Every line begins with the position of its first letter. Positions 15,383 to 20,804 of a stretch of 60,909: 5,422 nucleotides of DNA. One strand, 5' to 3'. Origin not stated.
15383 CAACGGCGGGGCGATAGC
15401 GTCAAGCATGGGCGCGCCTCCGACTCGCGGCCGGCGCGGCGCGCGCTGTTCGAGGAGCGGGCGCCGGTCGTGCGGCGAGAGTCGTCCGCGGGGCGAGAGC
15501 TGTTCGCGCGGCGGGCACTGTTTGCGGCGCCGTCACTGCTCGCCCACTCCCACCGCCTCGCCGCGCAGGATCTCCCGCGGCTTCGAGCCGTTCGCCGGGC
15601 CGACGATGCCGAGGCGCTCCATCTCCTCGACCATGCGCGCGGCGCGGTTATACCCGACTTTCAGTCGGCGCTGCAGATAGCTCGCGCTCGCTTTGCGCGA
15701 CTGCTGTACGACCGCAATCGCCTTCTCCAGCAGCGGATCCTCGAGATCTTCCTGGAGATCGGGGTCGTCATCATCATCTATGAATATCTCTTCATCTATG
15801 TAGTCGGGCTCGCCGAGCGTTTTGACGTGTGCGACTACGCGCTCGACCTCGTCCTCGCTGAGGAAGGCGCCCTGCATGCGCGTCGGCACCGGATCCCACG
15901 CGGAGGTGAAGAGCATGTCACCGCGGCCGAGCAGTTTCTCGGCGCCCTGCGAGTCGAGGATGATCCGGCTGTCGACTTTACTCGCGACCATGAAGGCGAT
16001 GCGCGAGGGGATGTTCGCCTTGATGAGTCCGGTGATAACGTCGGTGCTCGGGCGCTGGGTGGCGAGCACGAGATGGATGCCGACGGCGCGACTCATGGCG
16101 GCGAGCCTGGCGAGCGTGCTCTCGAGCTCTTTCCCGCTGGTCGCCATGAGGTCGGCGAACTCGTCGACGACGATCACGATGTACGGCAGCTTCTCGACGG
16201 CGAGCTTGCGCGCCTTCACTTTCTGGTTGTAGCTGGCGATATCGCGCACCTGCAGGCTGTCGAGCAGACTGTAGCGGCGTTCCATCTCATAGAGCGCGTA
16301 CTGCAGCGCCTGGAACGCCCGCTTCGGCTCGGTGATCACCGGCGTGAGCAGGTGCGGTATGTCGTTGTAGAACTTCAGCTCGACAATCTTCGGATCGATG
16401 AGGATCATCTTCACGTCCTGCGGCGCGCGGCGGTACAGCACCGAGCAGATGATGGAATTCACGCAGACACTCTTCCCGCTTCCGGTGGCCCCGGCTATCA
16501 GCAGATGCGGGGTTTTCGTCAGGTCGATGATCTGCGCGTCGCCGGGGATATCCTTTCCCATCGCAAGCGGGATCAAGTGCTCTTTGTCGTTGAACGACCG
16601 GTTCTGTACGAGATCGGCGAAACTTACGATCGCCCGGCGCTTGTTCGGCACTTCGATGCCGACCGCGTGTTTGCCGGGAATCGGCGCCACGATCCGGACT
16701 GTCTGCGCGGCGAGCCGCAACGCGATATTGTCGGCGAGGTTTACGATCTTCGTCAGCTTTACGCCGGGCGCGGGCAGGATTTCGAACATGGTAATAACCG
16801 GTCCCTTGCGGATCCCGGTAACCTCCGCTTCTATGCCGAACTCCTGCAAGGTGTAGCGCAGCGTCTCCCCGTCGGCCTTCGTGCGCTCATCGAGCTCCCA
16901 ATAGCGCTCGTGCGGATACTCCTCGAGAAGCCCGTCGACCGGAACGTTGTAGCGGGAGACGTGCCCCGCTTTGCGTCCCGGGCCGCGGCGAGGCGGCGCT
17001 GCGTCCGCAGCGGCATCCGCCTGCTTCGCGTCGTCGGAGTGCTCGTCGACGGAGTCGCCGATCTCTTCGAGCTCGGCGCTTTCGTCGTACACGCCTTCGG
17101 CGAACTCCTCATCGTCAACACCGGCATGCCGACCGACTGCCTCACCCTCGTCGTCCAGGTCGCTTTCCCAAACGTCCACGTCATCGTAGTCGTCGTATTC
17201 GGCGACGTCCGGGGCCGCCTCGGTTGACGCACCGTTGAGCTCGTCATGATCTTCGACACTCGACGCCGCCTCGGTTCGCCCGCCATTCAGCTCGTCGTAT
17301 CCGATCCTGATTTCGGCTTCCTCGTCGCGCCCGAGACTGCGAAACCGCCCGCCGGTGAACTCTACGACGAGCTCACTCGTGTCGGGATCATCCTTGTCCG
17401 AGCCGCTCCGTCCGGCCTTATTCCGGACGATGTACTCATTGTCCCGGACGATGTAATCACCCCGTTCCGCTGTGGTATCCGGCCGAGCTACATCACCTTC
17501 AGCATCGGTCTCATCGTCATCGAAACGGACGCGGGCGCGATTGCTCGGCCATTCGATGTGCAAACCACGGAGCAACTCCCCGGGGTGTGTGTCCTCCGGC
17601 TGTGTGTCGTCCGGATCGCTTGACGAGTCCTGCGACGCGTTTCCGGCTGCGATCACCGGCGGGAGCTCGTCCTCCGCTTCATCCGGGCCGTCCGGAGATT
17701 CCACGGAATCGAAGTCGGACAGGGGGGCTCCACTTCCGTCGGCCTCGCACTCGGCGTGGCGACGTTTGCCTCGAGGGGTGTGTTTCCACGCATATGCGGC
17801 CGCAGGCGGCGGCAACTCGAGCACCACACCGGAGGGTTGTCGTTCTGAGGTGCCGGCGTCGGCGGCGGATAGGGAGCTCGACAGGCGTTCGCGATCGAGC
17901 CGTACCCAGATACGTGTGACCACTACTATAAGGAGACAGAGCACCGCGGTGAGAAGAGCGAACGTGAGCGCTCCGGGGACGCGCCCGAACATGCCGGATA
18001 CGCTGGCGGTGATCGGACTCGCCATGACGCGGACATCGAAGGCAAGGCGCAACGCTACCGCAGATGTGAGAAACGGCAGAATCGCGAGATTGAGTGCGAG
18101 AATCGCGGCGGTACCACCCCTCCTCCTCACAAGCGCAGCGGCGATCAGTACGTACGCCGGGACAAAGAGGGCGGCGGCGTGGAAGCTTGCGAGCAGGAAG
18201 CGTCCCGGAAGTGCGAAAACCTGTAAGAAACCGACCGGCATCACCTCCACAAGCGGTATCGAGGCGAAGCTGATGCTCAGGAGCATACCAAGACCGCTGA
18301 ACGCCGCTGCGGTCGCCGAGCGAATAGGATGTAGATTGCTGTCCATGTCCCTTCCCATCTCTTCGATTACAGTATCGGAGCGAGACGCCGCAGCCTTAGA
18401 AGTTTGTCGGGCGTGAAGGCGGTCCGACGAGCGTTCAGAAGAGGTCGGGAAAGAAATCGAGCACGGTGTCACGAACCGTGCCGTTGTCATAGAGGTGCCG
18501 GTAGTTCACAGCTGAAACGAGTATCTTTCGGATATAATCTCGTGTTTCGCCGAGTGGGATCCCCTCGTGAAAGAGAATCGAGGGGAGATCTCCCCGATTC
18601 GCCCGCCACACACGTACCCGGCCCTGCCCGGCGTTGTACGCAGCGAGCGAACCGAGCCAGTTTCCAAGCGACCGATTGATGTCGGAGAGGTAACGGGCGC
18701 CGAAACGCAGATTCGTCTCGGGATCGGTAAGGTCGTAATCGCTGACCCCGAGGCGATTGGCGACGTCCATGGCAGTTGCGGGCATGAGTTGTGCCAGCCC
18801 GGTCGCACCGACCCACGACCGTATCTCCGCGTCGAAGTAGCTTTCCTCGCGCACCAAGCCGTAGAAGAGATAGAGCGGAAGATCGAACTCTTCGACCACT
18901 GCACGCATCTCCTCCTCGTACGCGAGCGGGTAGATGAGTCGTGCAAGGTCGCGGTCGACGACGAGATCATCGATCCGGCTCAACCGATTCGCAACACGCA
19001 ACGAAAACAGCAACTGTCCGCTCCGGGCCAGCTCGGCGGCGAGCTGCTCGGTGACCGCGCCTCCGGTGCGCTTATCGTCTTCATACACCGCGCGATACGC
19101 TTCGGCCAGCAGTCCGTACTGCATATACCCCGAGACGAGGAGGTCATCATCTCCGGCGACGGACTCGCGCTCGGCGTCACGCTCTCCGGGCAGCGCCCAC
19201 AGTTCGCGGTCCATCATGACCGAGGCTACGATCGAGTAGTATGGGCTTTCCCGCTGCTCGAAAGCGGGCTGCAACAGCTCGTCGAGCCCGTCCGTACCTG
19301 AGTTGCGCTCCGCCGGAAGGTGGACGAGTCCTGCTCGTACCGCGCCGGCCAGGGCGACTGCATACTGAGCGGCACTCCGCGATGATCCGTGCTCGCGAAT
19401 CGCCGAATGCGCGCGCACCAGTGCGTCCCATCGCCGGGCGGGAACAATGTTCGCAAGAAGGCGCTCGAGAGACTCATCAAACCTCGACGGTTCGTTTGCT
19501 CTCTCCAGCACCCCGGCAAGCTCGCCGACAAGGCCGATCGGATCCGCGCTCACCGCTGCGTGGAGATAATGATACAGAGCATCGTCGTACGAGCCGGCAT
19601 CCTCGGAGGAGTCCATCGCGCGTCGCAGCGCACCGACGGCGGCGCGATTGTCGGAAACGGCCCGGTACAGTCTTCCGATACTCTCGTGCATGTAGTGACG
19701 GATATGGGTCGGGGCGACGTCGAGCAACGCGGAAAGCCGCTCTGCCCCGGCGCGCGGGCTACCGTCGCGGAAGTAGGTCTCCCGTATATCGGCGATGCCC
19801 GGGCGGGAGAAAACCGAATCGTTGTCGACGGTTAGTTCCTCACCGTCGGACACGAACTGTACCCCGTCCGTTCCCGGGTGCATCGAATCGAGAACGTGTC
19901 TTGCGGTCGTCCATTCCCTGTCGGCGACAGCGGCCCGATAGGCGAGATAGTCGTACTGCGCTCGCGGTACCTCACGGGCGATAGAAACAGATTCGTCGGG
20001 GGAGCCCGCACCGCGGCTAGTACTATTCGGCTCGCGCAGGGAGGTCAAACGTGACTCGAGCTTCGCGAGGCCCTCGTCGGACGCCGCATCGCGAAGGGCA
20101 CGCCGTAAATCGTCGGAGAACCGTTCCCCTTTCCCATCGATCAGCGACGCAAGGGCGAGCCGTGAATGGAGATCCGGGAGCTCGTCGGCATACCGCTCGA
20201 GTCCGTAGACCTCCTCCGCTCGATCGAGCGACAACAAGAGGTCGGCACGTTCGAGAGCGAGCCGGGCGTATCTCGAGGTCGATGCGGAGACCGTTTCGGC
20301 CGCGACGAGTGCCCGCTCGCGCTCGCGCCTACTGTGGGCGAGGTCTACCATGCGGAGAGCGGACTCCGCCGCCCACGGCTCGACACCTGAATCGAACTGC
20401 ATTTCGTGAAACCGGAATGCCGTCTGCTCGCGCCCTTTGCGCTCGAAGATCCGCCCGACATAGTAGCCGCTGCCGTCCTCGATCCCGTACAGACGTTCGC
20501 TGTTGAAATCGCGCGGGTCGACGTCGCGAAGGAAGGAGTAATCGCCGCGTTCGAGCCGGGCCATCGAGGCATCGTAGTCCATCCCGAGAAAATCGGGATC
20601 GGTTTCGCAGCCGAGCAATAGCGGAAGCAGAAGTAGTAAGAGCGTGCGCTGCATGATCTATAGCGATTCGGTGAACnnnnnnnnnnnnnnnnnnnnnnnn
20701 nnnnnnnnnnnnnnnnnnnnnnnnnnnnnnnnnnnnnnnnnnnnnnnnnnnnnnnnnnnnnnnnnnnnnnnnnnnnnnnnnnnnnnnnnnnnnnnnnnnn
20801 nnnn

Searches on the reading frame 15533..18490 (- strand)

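Call 92: search_protein_families(library=pfam, proteins=[window:15533-18490:-], max_evalue=0.00001)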
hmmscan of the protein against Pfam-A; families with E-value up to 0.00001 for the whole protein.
window:15533-18490:- (985 aa): 4 families
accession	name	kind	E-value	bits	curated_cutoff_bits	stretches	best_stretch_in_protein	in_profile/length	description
PF01580.24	FtsK_SpoIIIE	-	8.5e-63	212.2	24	1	627-815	5-220/221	FtsK/SpoIIIE family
PF17854.6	FtsK_alpha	-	1.3e-29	102.8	22.9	1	517-616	2-101/101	FtsK alpha domain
PF09397.16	FtsK_gamma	-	3e-27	94.6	30.6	1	917-975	3-61/63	Ftsk gamma domain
PF12846.13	AAA_10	-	5.7e-06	26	27.5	0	658-714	19-71/362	AAA-like domain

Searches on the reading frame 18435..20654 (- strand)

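Call 92: search_protein_families(library=pfam, proteins=[window:18435-20654:-], max_evalue=0.00001)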
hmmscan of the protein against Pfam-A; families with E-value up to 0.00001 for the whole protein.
window:18435-20654:- (739 aa): 1 family
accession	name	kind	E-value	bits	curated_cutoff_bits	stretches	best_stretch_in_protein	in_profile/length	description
PF01464.25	SLT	-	2.2e-24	85.7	21.3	1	590-690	10-111/117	Transglycosylase SLT domain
